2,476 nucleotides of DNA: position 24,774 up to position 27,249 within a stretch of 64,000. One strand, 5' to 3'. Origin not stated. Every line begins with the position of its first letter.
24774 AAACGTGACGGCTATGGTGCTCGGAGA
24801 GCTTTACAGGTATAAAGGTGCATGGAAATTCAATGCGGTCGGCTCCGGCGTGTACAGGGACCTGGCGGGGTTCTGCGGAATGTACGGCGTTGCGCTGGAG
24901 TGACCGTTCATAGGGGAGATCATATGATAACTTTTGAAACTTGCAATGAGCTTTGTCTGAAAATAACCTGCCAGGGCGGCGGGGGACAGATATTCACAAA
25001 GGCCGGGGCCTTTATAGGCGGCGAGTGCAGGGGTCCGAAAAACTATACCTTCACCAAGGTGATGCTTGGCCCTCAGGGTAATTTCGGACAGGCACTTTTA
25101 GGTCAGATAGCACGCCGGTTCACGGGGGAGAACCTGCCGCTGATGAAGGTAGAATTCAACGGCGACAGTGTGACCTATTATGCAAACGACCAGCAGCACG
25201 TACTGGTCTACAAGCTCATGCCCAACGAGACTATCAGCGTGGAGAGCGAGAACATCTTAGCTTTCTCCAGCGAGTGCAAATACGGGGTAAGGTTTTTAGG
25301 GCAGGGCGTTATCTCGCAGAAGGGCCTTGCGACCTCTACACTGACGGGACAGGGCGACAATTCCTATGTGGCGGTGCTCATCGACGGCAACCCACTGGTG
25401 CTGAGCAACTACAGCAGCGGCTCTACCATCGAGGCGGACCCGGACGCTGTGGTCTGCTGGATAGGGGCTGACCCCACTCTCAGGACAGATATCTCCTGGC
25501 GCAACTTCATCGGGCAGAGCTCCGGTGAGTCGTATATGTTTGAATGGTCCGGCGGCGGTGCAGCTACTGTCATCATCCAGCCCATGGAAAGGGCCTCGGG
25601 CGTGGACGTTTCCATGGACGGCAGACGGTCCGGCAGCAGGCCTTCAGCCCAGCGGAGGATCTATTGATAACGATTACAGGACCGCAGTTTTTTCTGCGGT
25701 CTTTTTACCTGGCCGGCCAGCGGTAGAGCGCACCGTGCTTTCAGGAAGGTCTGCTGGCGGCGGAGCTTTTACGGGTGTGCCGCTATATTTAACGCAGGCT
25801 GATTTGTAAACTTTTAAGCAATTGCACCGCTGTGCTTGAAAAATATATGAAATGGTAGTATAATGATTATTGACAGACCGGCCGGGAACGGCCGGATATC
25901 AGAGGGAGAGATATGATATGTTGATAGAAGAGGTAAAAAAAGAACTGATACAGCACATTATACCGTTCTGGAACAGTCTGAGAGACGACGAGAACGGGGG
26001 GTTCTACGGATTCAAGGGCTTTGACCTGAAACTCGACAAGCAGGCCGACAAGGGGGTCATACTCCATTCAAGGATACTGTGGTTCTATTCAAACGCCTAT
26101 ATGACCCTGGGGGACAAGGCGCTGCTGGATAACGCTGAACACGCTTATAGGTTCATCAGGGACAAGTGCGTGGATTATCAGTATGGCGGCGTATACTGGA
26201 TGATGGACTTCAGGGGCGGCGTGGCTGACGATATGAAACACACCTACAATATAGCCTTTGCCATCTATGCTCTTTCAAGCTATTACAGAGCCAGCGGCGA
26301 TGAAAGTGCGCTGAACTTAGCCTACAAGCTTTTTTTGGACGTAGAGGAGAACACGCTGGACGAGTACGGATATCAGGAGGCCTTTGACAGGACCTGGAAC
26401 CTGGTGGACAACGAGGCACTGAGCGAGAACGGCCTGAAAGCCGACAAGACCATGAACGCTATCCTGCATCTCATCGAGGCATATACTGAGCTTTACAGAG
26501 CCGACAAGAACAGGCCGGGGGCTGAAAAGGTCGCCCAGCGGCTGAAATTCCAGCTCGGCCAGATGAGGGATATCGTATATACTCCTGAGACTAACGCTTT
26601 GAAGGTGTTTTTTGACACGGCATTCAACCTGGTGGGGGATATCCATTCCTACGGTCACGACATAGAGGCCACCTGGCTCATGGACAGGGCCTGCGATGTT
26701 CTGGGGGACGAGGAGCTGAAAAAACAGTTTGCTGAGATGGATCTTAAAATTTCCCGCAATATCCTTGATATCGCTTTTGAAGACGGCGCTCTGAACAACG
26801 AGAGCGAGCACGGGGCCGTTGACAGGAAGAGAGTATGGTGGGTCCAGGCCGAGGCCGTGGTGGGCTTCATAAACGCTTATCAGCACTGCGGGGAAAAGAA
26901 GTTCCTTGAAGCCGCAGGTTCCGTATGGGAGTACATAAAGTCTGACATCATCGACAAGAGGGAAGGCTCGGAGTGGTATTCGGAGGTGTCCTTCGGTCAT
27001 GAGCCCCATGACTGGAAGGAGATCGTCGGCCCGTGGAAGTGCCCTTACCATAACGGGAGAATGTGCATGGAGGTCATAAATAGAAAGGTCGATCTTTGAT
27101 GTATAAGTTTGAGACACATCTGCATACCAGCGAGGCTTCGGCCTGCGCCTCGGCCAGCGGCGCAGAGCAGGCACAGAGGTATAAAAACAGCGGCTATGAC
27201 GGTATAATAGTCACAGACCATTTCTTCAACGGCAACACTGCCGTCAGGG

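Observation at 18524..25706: Self-contained five-gene operon: membrane-anchored dynamin-like GTPase, ligand-less M48-like protein, second dynamin-like GTPase, Q/N-rich TerD protein, AIM24 protein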

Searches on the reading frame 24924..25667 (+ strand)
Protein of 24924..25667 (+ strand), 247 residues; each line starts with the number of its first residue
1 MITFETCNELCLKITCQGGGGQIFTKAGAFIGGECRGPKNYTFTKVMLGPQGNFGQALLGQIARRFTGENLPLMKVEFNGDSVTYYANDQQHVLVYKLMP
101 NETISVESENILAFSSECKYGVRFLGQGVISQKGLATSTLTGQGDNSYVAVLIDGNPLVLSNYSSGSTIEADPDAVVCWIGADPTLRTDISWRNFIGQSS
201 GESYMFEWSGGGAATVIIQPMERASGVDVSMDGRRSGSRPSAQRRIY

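Call 6: search_protein_families(library=pfam, proteins=[window:24924-25667:+], max_evalue=0.01)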
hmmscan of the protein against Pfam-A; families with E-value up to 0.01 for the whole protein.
window:24924-25667:+ (247 aa): 1 family
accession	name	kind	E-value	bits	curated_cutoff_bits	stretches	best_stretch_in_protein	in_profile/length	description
PF01987.23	AIM24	-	8.4e-18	65.2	25.7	1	12-221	11-205/205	Mitochondrial biogenesis AIM24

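Call 7: search_protein_families(library=padloc, proteins=[window:24924-25667:+], max_evalue=0.01)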
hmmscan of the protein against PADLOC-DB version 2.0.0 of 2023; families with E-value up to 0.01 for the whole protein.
window:24924-25667:+ (247 aa): 0 families

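Call 8: search_protein_families(library=ncbifam, proteins=[window:24924-25667:+], max_evalue=0.01)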
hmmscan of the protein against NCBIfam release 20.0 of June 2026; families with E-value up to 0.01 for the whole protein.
window:24924-25667:+ (247 aa): 0 families

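Call 20: find_homologous_proteins(query=window:24924-25667:+)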
Query window:24924-25667:+ (247 aa): 2047 proteins with E <= 0.001 among 2404 candidates; the best 120 are listed.
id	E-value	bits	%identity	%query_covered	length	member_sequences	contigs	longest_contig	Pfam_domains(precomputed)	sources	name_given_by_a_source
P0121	1.5e-163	560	100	100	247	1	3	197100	PF01987.24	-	-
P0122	3.3e-142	490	88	100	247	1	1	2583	PF01987.24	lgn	-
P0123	3.0e-141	487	86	100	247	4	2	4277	PF01987.24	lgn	-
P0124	1.1e-139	482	85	100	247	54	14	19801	PF01987.24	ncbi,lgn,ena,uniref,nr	ncbi:AIM24 family protein [uncultured Ruminococcus sp.]|uniref:AIM24 family protein n=1 Tax=uncultur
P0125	7.6e-139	479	86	100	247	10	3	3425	PF01987.24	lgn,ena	-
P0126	6.9e-137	473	85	100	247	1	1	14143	PF01987.24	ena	-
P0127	2.1e-135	468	84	100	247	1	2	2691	PF01987.24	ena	-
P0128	2.4e-134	464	84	100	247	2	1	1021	PF01987.24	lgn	-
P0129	2.4e-133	461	83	100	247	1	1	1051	PF01987.24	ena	-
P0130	6.6e-132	456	82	100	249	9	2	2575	PF01987.24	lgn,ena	-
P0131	7.3e-132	456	82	100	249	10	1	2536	PF01987.24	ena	-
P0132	9.0e-132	456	81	99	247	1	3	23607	PF01987.24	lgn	-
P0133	9.9e-132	456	82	100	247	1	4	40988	PF01987.24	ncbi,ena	-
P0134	1.2e-131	456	81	99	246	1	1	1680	PF01987.24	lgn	-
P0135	1.6e-131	455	81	100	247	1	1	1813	PF01987.24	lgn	-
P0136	1.6e-131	455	81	100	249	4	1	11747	PF01987.24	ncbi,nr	ncbi:MAG: AIM24 family protein [Ruminococcus sp.]|nr:AIM24 family protein [Ruminococcus sp.]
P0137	4.6e-130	450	79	100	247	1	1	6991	PF01987.24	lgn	-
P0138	4.8e-129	447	78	100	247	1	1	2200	PF01987.24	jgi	-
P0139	1.6e-128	445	80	98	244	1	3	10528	PF01987.24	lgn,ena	-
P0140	2.4e-127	441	79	100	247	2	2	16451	PF01987.24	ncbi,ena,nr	ncbi:MAG: AIM24 family protein [Ruminococcus sp.]|nr:AIM24 family protein [Ruminococcus sp.]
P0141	9.7e-127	439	79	100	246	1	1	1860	PF01987.24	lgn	-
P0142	2.2e-126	438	78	99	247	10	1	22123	PF01987.24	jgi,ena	-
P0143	4.0e-126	437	79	99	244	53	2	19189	PF01987.24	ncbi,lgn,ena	-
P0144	2.3e-125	435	77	100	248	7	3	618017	PF01987.24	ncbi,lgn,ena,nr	ncbi:MAG: AIM24 family protein [Ruminococcus sp.]|nr:AIM24 family protein [Ruminococcus sp.]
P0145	6.8e-125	433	76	100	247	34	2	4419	PF01987.24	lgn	-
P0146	9.0e-125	433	76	100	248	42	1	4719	PF01987.24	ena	-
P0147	2.5e-124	432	77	99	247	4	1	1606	PF01987.24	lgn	-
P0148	3.1e-124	431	77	100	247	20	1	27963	PF01987.24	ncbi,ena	-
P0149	3.3e-124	431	75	100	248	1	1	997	PF01987.24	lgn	-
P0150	3.8e-124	431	78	99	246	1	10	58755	PF01987.24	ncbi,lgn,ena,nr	ncbi:MAG TPA: AIM24 family protein [Ruminococcus sp.]|nr:AIM24 family protein [Ruminococcus sp.]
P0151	4.7e-124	431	77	99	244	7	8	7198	PF01987.24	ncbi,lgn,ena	-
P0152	7.9e-124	430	75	100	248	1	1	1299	PF01987.24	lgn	-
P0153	1.2e-123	429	74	100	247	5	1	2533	PF01987.24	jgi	jgi:uncharacterized protein (AIM24 family)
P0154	1.7e-123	429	79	98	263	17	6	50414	PF01987.24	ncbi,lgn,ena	-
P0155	1.7e-123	429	76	100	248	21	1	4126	PF01987.24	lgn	-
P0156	1.7e-123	429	76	100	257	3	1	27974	PF01987.24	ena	-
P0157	1.8e-123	429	75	100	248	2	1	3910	PF01987.24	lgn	-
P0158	1.9e-123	429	77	100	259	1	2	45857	PF01987.24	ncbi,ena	-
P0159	3.1e-123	428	76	100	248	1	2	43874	PF01987.24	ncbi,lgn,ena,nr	ncbi:MAG: AIM24 family protein [Ruminococcus sp.]|nr:AIM24 family protein [Ruminococcus sp.]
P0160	3.9e-122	424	77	99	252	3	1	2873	PF01987.24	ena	-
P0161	4.1e-121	421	74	100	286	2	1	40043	PF01987.24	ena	-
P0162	6.1e-121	420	74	99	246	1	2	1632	PF01987.24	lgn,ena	-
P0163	8.5e-121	420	75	100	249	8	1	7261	PF01987.24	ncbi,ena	-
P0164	9.7e-121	420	74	100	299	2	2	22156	PF01987.24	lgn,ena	-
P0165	1.1e-120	420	73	100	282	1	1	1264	PF01987.24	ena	-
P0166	1.1e-120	420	73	100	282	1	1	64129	PF01987.24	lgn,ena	-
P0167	1.3e-120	419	75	100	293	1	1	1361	PF01987.24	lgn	-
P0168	3.6e-120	418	73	100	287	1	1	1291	PF01987.24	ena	-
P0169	4.3e-120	418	74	99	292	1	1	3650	PF01987.24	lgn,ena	-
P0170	4.4e-120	418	74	99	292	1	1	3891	PF01987.24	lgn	-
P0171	6.4e-120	417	74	100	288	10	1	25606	PF01987.24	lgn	-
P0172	6.5e-120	417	73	100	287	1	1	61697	PF01987.24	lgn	-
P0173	8.1e-120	417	74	100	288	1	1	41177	PF01987.24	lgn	-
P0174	9.7e-120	417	73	100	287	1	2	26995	PF01987.24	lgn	-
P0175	1.2e-119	416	73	100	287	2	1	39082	PF01987.24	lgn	-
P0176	1.8e-119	416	72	100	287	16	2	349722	PF01987.24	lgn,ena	-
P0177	2.0e-119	415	72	100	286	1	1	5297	PF01987.24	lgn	-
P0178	2.1e-119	415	73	100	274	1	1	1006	PF01987.24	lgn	-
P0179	4.0e-119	415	72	100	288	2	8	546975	PF01987.24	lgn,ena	-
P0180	6.9e-119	414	72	100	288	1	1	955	PF01987.24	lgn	-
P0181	7.0e-119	414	73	100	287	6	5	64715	PF01987.24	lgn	-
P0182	7.6e-119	414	73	98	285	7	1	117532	PF01987.24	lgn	-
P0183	1.0e-118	413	72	100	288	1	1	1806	PF01987.24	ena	-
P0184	1.2e-118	413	73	100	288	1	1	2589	PF01987.24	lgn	-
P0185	1.2e-118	413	72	100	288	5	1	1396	PF01987.24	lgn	-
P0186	1.6e-118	413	72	98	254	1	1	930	PF01987.24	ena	-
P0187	2.0e-118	412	73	100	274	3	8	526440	PF01987.24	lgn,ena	-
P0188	2.7e-118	412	73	99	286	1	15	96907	PF01987.24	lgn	-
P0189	2.8e-118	412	72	100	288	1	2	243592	PF01987.24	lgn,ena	-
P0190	3.7e-118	411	72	100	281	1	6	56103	PF01987.24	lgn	-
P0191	3.8e-118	411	72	100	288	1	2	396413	PF01987.24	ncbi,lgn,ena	-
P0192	3.9e-118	411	72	100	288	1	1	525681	PF01987.24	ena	-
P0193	6.1e-118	411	72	100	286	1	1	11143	PF01987.24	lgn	-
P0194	7.3e-118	410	72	100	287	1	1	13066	PF01987.24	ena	-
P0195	9.0e-118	410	73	99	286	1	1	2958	PF01987.24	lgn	-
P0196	1.4e-117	409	71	100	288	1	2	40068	PF01987.24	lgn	-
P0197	1.5e-117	409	72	100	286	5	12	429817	PF01987.24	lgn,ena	-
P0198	1.6e-117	409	71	100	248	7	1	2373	PF01987.24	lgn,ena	-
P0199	1.7e-117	409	74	100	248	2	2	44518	PF01987.24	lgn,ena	-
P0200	1.9e-117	409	73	100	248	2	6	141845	PF01987.24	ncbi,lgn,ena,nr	ncbi:MAG: AIM24 family protein [Oscillospiraceae bacterium]|nr:AIM24 family protein [Ruminococcus sp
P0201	2.1e-117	409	71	100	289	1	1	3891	PF01987.24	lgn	-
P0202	3.9e-117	408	70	100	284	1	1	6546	PF01987.24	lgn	-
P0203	3.9e-117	408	72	100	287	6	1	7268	PF01987.24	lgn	-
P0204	4.1e-117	408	73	100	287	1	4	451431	PF01987.24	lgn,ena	-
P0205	4.5e-117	408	72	99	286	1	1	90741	PF01987.24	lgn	-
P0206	5.1e-117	408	72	100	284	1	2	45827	PF01987.24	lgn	-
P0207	5.3e-117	408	71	100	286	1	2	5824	PF01987.24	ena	-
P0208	7.4e-117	407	71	100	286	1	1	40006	PF01987.24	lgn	-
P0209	7.6e-117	407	72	100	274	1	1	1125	PF01987.24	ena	-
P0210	7.7e-117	407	72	100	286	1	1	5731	PF01987.24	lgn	-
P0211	1.0e-116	407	72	100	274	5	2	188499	PF01987.24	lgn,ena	-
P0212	1.0e-116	407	72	100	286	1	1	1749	PF01987.24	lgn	-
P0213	1.2e-116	406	72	100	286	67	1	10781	PF01987.24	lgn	-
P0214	1.2e-116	406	72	100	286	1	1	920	PF01987.24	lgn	-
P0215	1.3e-116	406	72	100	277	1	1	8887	PF01987.24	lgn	-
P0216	1.3e-116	406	73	100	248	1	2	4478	PF01987.24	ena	-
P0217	1.5e-116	406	73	100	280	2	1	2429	PF01987.24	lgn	-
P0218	1.5e-116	406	71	100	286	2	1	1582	PF01987.24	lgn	-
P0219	2.3e-116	405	71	100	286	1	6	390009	PF01987.24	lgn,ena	-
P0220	2.4e-116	405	71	100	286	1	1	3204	PF01987.24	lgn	-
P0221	2.6e-116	405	72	100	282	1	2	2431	PF01987.24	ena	-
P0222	2.8e-116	405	72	100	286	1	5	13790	PF01987.24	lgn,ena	-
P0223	3.1e-116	405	72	99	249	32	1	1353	PF01987.24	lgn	-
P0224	3.1e-116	405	72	100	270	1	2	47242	PF01987.24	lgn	-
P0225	3.4e-116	405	71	100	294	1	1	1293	PF01987.24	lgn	-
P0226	3.6e-116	405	73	99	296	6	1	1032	PF01987.24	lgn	-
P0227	3.9e-116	405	72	100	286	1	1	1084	PF01987.24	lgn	-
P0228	4.6e-116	405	72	100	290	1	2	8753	PF01987.24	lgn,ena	-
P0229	4.7e-116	404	72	100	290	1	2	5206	PF01987.24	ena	-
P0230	5.1e-116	404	73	99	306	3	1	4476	PF01987.24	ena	-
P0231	5.3e-116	404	72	100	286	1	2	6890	PF01987.24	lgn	-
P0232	5.4e-116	404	77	93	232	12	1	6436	PF01987.24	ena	-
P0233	6.0e-116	404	71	100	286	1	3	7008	PF01987.24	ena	-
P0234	6.7e-116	404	73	99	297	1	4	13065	PF01987.24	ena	-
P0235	7.0e-116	404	71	100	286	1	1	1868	PF01987.24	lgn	-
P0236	7.4e-116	404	71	100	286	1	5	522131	PF01987.24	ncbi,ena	-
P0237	8.0e-116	404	72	99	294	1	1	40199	PF01987.24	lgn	-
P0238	8.9e-116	404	72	99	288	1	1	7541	PF01987.24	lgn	-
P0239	9.2e-116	404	71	100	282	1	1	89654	PF01987.24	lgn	-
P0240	9.6e-116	403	71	100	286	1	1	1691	PF01987.24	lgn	-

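Call 22: find_encoding_contigs(protein=P0124, flank=8000, max_places=3)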
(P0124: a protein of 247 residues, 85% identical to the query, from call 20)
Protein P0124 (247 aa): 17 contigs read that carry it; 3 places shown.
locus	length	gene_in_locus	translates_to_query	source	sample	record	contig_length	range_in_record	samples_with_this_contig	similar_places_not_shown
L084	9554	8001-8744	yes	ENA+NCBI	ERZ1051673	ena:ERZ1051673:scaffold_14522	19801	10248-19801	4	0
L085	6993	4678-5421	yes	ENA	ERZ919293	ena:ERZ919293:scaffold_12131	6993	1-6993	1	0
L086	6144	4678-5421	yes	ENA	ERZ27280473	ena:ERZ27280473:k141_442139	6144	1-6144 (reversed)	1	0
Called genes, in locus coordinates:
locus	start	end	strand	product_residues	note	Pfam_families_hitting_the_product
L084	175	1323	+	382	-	PF00465:Fe-ADH, PF13685:Fe-ADH_2, PF25137:ADH_Fe_C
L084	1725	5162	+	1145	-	PF02837:Glyco_hydro_2_N, PF22666:Glyco_hydro_2_N2 (weak), PF00703:Glyco_hydro_2, PF02836:Glyco_hydro_2_C, PF16355:DUF4982, PF18565:Glyco_hydro2_C5, PF03422:CBM_6 (faint)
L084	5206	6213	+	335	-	-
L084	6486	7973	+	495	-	PF02342:TerD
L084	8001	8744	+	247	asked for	PF01987:AIM24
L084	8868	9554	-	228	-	?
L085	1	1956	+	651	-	?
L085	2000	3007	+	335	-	-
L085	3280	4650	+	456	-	PF02342:TerD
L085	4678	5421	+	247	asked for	PF01987:AIM24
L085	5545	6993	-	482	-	?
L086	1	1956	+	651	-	?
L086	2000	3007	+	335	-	-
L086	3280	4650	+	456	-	PF02342:TerD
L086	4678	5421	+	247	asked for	PF01987:AIM24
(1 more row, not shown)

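Call 23: find_encoding_contigs(protein=P0144, flank=8000, max_places=2)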
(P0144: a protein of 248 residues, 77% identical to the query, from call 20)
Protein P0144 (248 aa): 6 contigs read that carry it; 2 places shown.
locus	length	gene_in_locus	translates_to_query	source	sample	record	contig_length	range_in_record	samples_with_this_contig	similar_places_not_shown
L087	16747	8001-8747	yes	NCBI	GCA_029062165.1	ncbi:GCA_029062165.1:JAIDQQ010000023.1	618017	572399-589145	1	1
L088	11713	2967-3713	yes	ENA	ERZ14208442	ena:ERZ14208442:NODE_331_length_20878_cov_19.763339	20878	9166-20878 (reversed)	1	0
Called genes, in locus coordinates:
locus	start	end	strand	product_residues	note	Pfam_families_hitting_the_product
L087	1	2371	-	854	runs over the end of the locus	PF08433:KTI12 (faint), PF13671:AAA_33, PF00149:Metallophos, PF16542:PNKP_ligase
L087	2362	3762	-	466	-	PF12623:Hen1_L, PF13489:Methyltransf_23, PF10017:Methyltransf_33 (faint), PF08241:Methyltransf_11 (weak), PF08242:Methyltransf_12, PF13649:Methyltransf_25, PF13847:Methyltransf_31 (weak)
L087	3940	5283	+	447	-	PF00069:Pkinase (weak)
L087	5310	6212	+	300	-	PF13672:PP2C_2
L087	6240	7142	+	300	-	PF20511:PMI_typeI_cat, PF07883:Cupin_2 (faint), PF21621:MPI_cupin_dom (weak)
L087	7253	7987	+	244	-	PF02342:TerD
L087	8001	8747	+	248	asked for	PF01987:AIM24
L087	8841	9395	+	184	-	PF04542:Sigma70_r2, PF08281:Sigma70_r4_2, PF04545:Sigma70_r4, PF22233:PhyR_sigma-like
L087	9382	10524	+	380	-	-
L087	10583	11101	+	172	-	PF14512:TM1586_NiRdase (faint), PF00881:Nitroreductase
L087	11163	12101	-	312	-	PF04055:Radical_SAM, PF16199:Radical_SAM_C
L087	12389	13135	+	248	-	PF01656:CbiA, PF02374:ArsA_ATPase (weak), PF06564:CBP_BcsQ (faint), PF09140:MipZ (weak), PF10609:ParA, PF13614:AAA_31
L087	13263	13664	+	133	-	PF02142:MGS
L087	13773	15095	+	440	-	PF01409:tRNA-synt_2d (faint), PF13393:tRNA-synt_His, PF00152:tRNA-synt_2 (faint), PF00587:tRNA-synt_2b, PF03129:HGTP_anticodon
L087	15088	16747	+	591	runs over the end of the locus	PF01336:tRNA_anti-codon, PF00152:tRNA-synt_2, PF01409:tRNA-synt_2d (faint), PF02938:GAD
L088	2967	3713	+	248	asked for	PF01987:AIM24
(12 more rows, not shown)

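Call 24: find_encoding_contigs(protein=P0176, flank=8000, max_places=2)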
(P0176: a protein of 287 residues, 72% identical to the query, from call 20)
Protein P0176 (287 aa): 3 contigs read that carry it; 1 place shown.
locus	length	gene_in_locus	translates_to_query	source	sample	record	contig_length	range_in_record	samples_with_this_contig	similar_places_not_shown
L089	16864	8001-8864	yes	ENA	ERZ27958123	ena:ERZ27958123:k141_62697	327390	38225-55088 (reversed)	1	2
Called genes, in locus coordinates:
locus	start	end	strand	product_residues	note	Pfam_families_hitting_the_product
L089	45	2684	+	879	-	PF00690:Cation_ATPase_N, PF00122:E1-E2_ATPase, PF00702:Hydrolase, PF13246:Cation_ATPase, PF00689:Cation_ATPase_C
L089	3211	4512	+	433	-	-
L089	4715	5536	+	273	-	-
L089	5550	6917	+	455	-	-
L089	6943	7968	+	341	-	-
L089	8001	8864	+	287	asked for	PF01987:AIM24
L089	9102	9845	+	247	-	PF02342:TerD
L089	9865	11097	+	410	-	PF02342:TerD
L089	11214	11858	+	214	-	PF02342:TerD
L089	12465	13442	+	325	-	-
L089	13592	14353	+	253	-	PF21906:WHD_NrtR (weak)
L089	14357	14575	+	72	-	-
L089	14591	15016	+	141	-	-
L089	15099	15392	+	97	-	-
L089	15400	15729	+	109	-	-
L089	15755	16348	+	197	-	-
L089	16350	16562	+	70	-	-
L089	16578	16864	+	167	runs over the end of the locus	-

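Call 68: search_solved_structures(query=window:24924-25667:+, max_evalue=0.01, show_alignments=1)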
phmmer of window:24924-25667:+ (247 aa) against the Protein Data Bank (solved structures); distinct sequences matched with E-value up to 0.01: 0.

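Call 75: find_encoding_contigs(protein=P0123, flank=5000, max_places=3)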
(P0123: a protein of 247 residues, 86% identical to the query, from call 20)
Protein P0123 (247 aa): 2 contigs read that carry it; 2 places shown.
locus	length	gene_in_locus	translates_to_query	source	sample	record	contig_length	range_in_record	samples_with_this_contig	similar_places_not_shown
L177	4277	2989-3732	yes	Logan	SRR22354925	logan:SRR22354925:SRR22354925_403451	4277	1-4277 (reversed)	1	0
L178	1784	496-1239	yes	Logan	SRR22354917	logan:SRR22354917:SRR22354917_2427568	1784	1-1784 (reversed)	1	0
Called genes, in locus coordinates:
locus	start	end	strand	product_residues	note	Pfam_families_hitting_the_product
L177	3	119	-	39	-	?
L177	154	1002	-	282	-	-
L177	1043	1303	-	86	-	PF12637:TSCPD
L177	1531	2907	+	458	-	PF02342:TerD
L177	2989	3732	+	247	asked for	PF01987:AIM24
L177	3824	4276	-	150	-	?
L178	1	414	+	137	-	?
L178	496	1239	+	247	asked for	PF01987:AIM24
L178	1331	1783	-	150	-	?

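Call 76: predict_structure(alignment_id=A3)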
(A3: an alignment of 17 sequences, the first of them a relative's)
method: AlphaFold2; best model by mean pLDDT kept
length: 247 residues; sequences in the alignment: 17
mean_pLDDT: 51.2   pTM: 0.54
mean pLDDT of the five models: 51.2, 39.3, 35.0, 33.9, 31.2
residues with pLDDT >= 90: 0; 70-90: 61; 50-70: 56; < 50: 130
segments of 3 or more residues with pLDDT < 50: 48-71, 124-135, 155-247
pLDDT, mean of each block of 10 residues (from residue 1): 70 76 70 60 58 43 43 71 61 70 68 80 42 50 79 51 40 37 31 30 28 31 30 29 27
secondary structure, 60 per line:
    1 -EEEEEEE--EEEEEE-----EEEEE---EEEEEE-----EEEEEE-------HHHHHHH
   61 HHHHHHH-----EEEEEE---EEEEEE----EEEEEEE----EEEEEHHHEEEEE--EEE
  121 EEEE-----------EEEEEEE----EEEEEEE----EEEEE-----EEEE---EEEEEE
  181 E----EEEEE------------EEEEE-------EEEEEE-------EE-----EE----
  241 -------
elements in order: E2-8 E11-16 E22-26 E30-35 E41-46 H54-67 E73-78 E82-87 E92-98 E103-107 E111-115 E118-124 E136-142 E147-153 E158-162 E168-171 E175-181 E186-190 E203-207 E215-220

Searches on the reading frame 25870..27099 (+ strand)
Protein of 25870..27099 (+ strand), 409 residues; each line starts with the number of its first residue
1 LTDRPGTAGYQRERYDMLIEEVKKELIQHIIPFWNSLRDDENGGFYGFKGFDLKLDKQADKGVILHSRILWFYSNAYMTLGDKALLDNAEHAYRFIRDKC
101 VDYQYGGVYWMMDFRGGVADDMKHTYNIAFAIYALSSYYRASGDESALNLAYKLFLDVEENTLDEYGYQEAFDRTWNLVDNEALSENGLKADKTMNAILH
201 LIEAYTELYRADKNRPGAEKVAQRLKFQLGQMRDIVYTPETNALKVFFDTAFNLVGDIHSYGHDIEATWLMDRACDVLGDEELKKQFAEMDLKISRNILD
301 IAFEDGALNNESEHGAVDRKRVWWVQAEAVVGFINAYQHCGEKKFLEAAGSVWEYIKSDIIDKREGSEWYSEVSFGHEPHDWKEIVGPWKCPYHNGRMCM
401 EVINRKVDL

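Call 71: search_protein_families(library=pfam, proteins=[window:25870-27099:+], max_evalue=0.00001)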
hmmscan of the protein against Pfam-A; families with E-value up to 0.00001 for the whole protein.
window:25870-27099:+ (409 aa): 1 family
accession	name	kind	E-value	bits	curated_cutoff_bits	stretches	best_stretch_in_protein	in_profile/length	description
PF07221.17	GlcNAc_2-epim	-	1.2e-26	94.3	23.4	1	52-378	9-329/347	N-acylglucosamine 2-epimerase (GlcNAc 2-epimerase)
